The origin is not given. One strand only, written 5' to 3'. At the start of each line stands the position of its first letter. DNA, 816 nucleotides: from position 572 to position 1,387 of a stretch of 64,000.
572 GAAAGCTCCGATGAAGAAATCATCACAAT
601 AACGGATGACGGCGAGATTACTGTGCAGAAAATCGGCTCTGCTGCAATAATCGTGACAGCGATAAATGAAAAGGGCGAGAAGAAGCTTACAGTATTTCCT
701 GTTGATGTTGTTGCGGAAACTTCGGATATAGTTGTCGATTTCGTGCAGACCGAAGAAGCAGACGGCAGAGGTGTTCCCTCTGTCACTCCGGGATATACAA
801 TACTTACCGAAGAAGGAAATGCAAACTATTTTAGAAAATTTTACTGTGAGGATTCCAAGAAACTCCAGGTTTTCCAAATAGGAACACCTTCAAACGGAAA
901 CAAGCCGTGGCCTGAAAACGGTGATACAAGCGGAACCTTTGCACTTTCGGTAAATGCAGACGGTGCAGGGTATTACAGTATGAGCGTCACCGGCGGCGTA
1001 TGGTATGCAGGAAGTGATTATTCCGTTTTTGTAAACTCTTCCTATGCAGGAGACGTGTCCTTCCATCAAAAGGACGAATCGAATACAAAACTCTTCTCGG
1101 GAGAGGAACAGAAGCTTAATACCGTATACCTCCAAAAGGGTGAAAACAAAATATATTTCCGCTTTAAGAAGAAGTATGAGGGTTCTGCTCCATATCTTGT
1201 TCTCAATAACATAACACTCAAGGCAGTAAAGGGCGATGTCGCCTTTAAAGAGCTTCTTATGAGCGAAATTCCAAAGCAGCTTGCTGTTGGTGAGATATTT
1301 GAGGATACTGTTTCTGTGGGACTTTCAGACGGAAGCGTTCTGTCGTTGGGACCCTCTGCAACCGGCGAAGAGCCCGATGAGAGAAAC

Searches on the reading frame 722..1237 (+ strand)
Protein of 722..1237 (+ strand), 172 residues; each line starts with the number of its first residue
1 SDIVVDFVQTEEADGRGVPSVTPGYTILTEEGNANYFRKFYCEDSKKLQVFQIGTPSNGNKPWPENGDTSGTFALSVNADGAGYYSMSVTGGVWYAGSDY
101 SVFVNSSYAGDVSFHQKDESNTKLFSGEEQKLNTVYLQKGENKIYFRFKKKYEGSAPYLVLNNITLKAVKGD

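Call 60: search_protein_families(library=pfam, proteins=[window:722-1237:+], max_evalue=1)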
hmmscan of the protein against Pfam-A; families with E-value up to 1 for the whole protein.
seq(172 aa): 3 families
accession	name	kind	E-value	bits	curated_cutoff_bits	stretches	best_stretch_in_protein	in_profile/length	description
PF16990.11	CBM_35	-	0.043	14.6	28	1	69-144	34-102/121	Carbohydrate binding module (family 35)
PF06453.16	LT-IIB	-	0.091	13.1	25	1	76-100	52-78/122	Type II heat-labile enterotoxin , B subunit (LT-IIB)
PF11415.14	Toxin_37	-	0.1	12.9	25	1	36-51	17-32/35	Antifungal peptide termicin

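Call 71: search_solved_structures(query=A4, max_evalue=1)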
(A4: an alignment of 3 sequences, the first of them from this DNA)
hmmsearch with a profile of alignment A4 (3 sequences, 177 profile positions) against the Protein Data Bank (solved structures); distinct sequences matched with E-value up to 1: 7.
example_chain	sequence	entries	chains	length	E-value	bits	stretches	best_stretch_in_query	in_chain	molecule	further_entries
2jif_A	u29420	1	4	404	0.095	15.4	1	40-103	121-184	SHORT/BRANCHED CHAIN SPECIFIC ACYL-COA DEHYDROGENASE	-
8hku_L23P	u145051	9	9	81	0.17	14.6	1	120-160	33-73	50S ribosomal protein L23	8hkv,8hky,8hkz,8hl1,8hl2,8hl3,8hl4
5h87_A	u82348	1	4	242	0.32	13.7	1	57-124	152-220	mRojoA fluorescent protein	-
3nez_A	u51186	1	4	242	0.58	12.9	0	59-123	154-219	mRojoA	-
5h88_A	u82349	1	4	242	0.61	12.8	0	57-124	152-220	mRojoA fluorescent protein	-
4h3n_A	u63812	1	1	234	0.77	12.5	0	59-99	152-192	Fluorescent protein plum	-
4h3m_A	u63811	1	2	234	0.78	12.5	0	59-99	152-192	Fluorescent protein plum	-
